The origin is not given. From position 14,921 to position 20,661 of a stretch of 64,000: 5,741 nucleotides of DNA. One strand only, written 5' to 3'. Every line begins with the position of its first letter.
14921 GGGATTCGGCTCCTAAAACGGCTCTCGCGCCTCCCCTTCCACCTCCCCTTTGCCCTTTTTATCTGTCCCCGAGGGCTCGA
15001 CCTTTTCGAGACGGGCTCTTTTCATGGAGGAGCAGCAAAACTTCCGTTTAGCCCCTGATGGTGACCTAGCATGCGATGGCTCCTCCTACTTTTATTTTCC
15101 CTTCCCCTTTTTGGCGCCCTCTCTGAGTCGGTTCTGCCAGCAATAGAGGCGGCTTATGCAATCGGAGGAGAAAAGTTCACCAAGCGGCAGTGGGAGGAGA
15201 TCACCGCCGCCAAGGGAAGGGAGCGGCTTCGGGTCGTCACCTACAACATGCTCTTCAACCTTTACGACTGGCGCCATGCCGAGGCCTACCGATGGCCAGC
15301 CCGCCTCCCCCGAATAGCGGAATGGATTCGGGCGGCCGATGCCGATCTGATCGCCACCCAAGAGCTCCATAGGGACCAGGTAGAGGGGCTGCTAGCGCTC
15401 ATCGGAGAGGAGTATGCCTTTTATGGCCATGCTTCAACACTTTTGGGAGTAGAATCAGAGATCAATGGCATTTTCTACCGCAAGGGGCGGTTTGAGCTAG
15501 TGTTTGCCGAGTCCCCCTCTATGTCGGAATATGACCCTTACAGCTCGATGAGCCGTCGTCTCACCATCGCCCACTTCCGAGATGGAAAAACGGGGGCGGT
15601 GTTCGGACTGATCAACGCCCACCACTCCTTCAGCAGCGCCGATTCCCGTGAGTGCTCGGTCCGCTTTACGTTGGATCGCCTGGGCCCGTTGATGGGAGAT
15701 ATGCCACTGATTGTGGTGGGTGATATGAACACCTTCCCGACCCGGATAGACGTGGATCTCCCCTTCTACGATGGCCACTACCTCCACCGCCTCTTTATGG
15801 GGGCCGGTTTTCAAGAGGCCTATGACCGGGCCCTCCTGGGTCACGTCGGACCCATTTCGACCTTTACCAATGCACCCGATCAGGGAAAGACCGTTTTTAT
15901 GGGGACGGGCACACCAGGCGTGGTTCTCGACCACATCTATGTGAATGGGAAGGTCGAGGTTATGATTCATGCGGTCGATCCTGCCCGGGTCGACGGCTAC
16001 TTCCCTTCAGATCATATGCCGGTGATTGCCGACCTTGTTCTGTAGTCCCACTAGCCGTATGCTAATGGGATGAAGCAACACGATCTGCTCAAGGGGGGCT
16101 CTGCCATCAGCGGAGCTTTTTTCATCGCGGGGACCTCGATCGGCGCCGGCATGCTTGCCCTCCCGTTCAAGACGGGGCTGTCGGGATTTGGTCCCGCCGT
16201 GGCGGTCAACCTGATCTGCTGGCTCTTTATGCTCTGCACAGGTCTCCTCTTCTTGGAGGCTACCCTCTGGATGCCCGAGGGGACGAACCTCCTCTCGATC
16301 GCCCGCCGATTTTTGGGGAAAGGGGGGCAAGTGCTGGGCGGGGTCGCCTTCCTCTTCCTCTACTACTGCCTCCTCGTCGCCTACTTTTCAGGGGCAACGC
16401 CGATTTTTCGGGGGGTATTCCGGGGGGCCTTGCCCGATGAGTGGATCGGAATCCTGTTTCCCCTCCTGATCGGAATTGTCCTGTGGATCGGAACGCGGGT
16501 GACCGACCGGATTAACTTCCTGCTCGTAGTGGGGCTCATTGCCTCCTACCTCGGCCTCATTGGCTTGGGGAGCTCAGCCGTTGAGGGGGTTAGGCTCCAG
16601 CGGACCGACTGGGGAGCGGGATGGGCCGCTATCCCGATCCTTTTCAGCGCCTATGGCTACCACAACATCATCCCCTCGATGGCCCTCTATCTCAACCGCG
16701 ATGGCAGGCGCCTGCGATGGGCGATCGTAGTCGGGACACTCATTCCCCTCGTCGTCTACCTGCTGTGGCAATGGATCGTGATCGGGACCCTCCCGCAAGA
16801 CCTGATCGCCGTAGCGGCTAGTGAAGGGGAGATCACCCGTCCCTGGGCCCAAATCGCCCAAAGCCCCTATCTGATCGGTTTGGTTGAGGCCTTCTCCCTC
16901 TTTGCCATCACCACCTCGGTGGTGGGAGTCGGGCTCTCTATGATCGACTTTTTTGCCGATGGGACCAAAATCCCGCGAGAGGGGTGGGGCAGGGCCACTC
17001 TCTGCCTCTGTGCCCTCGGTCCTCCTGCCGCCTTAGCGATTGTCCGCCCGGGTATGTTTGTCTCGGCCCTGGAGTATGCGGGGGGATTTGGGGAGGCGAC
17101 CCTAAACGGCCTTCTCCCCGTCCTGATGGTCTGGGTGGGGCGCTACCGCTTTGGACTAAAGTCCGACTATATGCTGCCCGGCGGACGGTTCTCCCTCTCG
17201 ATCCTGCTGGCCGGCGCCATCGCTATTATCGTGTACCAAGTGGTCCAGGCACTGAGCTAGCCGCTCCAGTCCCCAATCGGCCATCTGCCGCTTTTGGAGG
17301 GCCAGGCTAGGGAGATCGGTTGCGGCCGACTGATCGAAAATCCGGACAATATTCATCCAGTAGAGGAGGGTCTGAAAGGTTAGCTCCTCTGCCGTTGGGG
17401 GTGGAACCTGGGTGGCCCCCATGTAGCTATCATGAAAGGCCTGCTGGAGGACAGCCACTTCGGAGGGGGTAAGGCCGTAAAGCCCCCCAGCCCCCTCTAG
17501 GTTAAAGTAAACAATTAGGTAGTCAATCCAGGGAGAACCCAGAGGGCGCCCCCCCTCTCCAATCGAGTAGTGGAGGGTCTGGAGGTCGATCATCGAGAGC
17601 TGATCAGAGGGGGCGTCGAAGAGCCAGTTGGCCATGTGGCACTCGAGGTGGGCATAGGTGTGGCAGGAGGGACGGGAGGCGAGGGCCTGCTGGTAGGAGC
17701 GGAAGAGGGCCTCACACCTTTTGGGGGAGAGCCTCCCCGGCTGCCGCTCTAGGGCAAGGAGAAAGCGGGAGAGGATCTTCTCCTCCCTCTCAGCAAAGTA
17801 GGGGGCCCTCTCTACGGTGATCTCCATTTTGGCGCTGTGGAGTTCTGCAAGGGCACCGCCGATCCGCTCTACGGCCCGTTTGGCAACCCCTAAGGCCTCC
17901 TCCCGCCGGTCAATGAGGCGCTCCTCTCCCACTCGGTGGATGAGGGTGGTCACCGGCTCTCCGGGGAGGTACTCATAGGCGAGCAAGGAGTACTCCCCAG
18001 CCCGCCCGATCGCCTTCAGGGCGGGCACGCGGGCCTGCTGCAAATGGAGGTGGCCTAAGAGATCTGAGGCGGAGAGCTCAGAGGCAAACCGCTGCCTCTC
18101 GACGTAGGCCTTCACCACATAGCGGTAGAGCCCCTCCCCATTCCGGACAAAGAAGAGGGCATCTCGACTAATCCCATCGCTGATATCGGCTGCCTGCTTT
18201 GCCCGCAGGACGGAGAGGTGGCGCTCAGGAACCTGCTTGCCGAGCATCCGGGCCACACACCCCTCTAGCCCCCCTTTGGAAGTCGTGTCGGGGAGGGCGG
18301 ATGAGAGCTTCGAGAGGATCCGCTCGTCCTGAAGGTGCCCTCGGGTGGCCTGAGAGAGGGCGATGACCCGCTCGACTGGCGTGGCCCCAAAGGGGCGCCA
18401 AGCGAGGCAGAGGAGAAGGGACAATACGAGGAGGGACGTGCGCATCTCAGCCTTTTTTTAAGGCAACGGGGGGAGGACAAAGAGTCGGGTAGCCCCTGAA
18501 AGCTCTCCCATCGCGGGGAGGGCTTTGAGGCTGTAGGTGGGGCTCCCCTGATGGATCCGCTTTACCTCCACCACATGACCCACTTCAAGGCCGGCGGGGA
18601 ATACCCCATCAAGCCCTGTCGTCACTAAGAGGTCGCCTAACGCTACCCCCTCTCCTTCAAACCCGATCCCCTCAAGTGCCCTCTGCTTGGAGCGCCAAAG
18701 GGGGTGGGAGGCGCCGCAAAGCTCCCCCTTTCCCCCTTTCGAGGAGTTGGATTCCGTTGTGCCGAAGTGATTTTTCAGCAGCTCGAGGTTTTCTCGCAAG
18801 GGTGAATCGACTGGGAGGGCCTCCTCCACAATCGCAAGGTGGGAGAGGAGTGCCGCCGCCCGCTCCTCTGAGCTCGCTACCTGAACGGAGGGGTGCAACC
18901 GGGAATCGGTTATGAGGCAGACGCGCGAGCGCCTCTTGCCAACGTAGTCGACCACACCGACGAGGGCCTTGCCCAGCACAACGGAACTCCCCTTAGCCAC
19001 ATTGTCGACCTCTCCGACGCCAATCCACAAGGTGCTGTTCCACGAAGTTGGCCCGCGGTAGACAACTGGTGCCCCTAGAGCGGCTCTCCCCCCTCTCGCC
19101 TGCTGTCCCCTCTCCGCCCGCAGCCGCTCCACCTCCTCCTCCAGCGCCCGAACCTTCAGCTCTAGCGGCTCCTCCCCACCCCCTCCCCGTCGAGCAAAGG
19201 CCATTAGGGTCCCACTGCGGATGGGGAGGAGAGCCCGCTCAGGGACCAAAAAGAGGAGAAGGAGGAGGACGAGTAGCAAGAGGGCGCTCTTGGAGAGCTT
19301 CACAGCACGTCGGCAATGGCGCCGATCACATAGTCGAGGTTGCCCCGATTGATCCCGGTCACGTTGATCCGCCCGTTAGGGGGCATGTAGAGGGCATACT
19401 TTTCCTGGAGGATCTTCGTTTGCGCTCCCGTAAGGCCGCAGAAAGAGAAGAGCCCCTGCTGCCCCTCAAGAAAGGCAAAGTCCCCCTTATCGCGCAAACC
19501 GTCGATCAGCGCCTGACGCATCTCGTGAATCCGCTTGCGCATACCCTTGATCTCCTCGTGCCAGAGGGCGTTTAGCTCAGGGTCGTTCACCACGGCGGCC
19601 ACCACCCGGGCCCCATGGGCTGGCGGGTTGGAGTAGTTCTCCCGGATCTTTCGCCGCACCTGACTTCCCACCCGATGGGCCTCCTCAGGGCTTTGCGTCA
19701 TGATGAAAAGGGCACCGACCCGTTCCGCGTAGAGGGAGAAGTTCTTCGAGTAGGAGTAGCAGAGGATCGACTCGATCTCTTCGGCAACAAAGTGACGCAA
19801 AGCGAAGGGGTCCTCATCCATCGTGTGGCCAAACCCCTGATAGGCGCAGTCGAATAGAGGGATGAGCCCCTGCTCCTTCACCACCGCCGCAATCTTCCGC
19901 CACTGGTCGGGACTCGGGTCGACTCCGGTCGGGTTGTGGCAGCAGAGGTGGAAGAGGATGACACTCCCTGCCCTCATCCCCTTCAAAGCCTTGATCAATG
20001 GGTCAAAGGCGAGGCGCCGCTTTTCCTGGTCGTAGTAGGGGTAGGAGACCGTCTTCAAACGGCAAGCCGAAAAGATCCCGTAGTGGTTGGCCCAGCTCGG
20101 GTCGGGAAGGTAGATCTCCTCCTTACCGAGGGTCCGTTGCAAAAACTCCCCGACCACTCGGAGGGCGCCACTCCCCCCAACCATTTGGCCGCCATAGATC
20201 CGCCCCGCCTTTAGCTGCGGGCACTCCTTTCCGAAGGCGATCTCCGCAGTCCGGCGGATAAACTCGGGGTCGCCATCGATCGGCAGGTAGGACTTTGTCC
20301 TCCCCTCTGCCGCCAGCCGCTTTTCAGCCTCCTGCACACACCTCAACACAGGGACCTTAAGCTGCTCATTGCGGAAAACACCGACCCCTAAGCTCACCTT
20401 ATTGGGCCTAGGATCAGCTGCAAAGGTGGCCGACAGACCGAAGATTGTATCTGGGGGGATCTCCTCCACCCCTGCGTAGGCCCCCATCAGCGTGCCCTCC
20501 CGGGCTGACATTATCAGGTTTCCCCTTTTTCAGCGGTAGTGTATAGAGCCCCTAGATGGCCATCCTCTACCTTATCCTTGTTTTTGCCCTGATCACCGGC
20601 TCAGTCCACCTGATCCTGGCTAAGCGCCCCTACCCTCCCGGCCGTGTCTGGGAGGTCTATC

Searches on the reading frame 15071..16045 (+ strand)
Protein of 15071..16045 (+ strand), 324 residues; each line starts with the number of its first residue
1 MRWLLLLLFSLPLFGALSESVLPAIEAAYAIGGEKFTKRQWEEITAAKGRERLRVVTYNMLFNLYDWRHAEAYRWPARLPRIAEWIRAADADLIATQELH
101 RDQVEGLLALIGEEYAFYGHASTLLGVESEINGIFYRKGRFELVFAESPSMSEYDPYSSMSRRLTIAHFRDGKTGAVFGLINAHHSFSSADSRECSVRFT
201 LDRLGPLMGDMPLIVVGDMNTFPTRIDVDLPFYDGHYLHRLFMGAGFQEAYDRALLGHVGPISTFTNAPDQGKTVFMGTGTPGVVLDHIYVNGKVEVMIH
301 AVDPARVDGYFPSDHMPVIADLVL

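Call 70: search_protein_families(library=pfam, proteins=[window:15071-16045:+], max_evalue=0.00001)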
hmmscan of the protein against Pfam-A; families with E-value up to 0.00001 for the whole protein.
window:15071-16045:+ (324 aa): 1 family
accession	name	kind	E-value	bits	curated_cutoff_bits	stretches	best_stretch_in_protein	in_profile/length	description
PF03372.29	Exo_endo_phos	-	5.6e-18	65.9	24.5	1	56-315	1-225/225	Endonuclease/Exonuclease/phosphatase family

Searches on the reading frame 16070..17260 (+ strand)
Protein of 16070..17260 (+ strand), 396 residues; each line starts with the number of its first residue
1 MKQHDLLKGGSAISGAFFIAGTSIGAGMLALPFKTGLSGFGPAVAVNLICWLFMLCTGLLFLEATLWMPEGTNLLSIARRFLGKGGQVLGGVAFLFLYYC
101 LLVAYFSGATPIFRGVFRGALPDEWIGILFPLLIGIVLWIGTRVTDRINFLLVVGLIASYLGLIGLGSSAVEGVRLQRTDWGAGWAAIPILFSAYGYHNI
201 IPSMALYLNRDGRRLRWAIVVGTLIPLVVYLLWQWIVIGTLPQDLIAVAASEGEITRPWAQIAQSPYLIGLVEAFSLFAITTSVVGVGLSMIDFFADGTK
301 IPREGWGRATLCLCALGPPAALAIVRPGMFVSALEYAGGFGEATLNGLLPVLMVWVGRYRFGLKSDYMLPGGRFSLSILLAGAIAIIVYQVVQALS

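Call 70: search_protein_families(library=pfam, proteins=[window:16070-17260:+], max_evalue=0.00001)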
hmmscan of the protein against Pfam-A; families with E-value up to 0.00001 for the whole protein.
window:16070-17260:+ (396 aa): 1 family
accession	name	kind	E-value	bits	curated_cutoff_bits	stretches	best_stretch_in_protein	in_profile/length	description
PF03222.19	Trp_Tyr_perm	-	1.6e-90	304.5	22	1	11-389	4-392/393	Tryptophan/tyrosine permease family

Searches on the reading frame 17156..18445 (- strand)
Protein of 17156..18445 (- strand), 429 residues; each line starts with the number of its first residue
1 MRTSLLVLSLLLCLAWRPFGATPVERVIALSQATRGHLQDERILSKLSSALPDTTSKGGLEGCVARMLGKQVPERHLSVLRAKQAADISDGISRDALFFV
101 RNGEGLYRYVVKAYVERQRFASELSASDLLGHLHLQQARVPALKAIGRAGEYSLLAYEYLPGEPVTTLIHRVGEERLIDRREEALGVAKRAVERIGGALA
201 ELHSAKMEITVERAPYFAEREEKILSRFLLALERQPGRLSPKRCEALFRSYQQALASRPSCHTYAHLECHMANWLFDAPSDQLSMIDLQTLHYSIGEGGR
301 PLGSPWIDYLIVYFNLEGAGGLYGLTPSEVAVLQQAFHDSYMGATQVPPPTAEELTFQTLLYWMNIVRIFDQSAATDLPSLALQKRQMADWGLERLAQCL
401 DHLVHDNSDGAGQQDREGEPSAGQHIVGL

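Call 70: search_protein_families(library=pfam, proteins=[window:17156-18445:-], max_evalue=0.00001)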
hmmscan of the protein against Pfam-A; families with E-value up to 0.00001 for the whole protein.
window:17156-18445:- (429 aa): 1 family
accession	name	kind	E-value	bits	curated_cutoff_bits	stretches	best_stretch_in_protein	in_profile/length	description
PF01636.29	APH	-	4.2e-10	40.2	23.2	1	88-293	5-199/239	Phosphotransferase enzyme family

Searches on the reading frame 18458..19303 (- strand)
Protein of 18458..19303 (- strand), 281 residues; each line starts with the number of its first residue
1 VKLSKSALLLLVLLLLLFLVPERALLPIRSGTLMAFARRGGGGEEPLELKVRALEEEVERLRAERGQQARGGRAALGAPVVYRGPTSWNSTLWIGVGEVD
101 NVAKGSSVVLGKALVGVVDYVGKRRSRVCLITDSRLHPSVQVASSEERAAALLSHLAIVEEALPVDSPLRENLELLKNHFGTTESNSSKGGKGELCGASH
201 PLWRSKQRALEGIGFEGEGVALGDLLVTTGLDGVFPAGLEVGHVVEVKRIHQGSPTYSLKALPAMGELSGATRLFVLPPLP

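Call 70: search_protein_families(library=pfam, proteins=[window:18458-19303:-], max_evalue=0.00001)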
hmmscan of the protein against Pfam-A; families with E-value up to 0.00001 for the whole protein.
window:18458-19303:- (281 aa): 1 family
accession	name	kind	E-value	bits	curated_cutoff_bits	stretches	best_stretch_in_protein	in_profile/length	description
PF04085.20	MreC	-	4.4e-23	82.1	28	1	80-264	1-134/147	Rod shape-determining protein MreC, barrel core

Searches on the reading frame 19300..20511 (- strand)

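Call 70: search_protein_families(library=pfam, proteins=[window:19300-20511:-], max_evalue=0.00001)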
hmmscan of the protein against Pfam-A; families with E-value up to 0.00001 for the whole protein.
window:19300-20511:- (403 aa): 1 family
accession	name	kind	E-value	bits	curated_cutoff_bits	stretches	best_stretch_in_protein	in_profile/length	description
PF00155.27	Aminotran_1_2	-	2.3e-78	264.3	19.7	1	37-399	2-361/361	Aminotransferase class I and II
